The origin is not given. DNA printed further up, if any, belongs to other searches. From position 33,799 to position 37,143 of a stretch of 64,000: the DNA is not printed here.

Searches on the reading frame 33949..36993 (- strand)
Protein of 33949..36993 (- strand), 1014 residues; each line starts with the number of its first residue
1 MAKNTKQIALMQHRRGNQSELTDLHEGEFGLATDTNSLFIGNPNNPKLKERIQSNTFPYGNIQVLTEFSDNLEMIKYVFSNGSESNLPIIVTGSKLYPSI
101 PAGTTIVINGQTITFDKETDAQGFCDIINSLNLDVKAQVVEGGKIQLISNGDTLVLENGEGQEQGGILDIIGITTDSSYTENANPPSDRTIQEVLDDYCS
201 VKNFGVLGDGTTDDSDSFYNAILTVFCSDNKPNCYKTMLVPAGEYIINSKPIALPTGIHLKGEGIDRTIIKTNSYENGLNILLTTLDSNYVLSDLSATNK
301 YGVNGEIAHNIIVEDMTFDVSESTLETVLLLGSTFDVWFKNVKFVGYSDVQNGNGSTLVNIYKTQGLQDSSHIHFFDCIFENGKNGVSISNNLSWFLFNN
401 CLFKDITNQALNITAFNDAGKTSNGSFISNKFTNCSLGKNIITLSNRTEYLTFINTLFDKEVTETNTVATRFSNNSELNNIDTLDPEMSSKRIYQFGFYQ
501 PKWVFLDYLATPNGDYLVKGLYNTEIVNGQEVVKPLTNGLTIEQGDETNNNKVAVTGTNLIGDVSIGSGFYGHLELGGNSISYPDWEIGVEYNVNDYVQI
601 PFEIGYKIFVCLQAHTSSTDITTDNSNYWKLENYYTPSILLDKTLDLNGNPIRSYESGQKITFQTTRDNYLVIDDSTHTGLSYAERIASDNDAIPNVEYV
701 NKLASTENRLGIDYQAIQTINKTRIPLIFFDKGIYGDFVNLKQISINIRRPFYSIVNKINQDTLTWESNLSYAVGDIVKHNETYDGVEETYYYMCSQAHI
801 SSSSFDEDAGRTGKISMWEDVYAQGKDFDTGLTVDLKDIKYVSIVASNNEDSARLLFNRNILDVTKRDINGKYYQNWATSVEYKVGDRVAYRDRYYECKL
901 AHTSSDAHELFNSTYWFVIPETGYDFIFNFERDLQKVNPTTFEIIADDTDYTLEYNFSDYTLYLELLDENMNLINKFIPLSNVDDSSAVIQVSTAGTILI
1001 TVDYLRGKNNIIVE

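Call 11: search_protein_families(library=phrogs, proteins=[window:33949-36993:-], max_evalue=0.001)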
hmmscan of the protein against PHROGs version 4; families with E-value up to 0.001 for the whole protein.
window:33949-36993:- (1014 aa): 1 family
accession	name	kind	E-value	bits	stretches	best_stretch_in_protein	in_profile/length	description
phrog_15647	-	head and packaging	2.3e-07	31.6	1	5-167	3-149/191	virion structural protein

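Call 47: search_protein_families(library=pfam, proteins=[window:33949-36993:-], max_evalue=0.001)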
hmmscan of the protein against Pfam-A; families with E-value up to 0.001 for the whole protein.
window:33949-36993:- (1014 aa): 3 families
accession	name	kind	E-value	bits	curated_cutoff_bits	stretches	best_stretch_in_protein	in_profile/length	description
PF12708.12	Pect-lyase_RHGA_epim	-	6.4e-13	49.4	27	1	199-436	2-209/213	Rhamnogalacturonase A/epimerase, pectate lyase-like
PF02839.19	CBM_5_12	-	1e-12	48.3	26.2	1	876-907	1-31/44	Carbohydrate-binding module family 5/12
PF18454.7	Mtd_N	-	6.8e-05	23.1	26.3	1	12-42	2-34/37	Major tropism determinant N-terminal domain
